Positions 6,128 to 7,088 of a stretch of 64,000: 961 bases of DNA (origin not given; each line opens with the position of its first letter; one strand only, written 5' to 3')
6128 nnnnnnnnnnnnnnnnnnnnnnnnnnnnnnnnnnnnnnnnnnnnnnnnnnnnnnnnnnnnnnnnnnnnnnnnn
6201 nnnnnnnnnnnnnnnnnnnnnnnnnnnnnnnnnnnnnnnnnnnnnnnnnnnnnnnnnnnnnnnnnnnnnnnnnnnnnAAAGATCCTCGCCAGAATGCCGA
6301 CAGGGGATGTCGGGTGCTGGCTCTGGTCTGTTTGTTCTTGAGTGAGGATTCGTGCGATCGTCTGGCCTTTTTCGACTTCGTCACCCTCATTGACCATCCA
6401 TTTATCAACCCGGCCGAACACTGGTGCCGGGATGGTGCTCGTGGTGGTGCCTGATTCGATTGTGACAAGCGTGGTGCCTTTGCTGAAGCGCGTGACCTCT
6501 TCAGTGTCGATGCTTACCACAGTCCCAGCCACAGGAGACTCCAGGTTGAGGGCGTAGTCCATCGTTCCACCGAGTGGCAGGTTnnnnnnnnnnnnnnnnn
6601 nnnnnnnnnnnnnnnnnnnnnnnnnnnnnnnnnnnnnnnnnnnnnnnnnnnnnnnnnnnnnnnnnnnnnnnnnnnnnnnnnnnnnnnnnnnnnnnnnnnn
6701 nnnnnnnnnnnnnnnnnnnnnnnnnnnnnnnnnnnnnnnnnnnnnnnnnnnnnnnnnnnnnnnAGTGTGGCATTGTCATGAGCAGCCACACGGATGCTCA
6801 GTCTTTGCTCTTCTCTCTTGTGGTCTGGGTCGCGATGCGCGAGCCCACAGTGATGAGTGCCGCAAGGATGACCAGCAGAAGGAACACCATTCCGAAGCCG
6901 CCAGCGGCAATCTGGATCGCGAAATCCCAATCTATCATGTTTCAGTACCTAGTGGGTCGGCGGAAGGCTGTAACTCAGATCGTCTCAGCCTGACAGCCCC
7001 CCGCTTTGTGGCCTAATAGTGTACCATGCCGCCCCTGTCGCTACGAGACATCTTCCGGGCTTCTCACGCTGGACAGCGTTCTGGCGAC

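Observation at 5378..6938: Na+-pump decarboxylase beta subunit carrying an internal lysine-less biotinyl-like domain, plus an unannotated 46-aa OadG-like gene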

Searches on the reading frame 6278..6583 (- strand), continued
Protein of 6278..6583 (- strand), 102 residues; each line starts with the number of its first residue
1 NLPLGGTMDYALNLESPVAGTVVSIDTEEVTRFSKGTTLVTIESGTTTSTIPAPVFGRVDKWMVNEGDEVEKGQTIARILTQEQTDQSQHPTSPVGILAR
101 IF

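Call 49: find_homologous_proteins(query=A2, max_evalue=0.000001)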
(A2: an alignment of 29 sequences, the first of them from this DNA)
Query A2 (29 sequences) (93 aa, profile of the alignment): 5 proteins with E <= 0.000001 among 1107 candidates.
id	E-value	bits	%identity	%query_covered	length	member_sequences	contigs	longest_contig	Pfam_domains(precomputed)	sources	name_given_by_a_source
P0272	2.0e-37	145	44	100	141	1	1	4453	PF25973.1,PF00364.29,PF25919.1,PF03977.19,PF26077.1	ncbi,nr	ncbi:MAG: sodium ion-translocating decarboxylase subunit beta, partial [Deltaproteobacteria bacteriu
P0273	3.8e-37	144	42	98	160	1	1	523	PF25973.1,PF25984.1,PF01551.30,PF00364.29,PF03977.19,PF25997.1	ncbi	-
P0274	3.8e-28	115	39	100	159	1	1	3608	PF25973.1,PF00364.29,PF25919.1,PF03977.19,PF25917.1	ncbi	ncbi:MAG: sodium ion-translocating decarboxylase subunit beta, partial [Atribacterota bacterium]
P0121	3.0e-22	96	51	76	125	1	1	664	PF00364.29,PF03977.19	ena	-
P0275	1.9e-18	84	33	95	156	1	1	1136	PF03977.19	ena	-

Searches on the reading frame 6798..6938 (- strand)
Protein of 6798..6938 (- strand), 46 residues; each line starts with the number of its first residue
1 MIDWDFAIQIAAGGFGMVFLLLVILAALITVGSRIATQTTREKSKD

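Call 3: search_protein_families(library=pfam, proteins=[window:6798-6938:-], max_evalue=1)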
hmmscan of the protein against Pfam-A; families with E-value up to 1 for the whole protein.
window:6798-6938:- (46 aa): 1 family
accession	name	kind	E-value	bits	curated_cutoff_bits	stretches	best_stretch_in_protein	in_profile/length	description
PF04277.18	OAD_gamma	-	0.0003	21.8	27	1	7-45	3-41/76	Oxaloacetate decarboxylase, gamma chain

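Call 4: search_protein_families(library=ncbifam, proteins=[window:6798-6938:-], max_evalue=1)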
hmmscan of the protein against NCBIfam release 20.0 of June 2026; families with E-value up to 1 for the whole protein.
window:6798-6938:- (46 aa): 4 families
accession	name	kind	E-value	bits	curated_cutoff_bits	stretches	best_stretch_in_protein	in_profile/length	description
NF040909.1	OadG_rel_small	subfamily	0.00013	21.9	25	1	3-31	1-29/37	OadG-related small transporter subunit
TIGR01195.1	oadG_fam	subfamily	0.0011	19.5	36.05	1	10-43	10-43/84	sodium pump decarboxylases, gamma subunit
NF041788.1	anti-phage_ZorB1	equivalog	0.053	13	400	1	17-45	32-60/243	type I Zorya anti-phage system protein ZorB1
NF003004.0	PRK03814.1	equivalog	0.06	13.7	84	1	7-39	11-43/86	oxaloacetate decarboxylase subunit gamma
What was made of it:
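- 6798..6938 (-): 46-aa single-TM OadG/MmdD-type small subunit, with no C-terminal alpha-binding tail. It hits PF04277 (E=3e-4) and NF040909 OadG_rel_small (E=1.3e-4), both below cutoff (calls 3, 4).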
